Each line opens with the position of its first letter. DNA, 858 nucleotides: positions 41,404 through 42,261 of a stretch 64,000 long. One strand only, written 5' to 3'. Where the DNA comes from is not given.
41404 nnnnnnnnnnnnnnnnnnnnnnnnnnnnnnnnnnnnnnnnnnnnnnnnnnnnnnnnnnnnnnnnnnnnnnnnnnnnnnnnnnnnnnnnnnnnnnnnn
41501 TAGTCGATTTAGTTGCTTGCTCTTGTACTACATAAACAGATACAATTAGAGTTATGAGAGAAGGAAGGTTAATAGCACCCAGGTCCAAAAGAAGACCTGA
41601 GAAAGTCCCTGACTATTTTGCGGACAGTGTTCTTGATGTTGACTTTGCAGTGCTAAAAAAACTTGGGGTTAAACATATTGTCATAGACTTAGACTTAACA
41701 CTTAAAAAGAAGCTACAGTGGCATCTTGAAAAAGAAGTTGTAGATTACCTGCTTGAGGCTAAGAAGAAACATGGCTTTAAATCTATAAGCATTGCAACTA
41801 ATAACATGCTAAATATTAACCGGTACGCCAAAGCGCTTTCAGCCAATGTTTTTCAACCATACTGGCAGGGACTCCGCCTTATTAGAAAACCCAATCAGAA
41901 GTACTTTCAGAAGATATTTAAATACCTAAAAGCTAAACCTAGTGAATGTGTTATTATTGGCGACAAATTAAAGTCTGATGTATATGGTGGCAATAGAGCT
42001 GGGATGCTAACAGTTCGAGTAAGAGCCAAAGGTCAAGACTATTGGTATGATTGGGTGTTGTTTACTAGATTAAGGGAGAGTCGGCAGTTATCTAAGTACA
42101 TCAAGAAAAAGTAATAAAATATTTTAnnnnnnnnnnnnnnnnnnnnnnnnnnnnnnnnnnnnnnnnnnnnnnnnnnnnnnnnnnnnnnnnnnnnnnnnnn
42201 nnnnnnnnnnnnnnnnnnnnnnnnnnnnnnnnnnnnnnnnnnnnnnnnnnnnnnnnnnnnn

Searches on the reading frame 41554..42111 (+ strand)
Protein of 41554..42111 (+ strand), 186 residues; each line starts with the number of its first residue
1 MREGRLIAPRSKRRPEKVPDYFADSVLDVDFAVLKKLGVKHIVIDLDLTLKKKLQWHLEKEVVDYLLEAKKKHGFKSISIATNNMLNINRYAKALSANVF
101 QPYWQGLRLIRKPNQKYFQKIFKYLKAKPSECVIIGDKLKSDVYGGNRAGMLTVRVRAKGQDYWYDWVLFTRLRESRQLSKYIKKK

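Call 72: search_protein_families(library=pfam, proteins=[window:41554-42111:+], max_evalue=0.001)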
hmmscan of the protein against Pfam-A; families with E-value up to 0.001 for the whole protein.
window:41554-42111:+ (186 aa): 4 families
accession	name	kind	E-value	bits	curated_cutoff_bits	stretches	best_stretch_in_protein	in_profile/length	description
PF13242.12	Hydrolase_like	-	1.4e-11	44.6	22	1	110-157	2-49/75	HAD-hyrolase-like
PF09419.16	PGP_phosphatase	-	2.6e-08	34.1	20.4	1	25-156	25-163/168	Mitochondrial PGP phosphatase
PF00702.32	Hydrolase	-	1.3e-07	32.7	26.4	1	58-150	99-191/191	haloacid dehalogenase-like hydrolase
PF13419.12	HAD_2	-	2.9e-06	28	23.8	1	63-156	84-178/178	Haloacid dehalogenase-like hydrolase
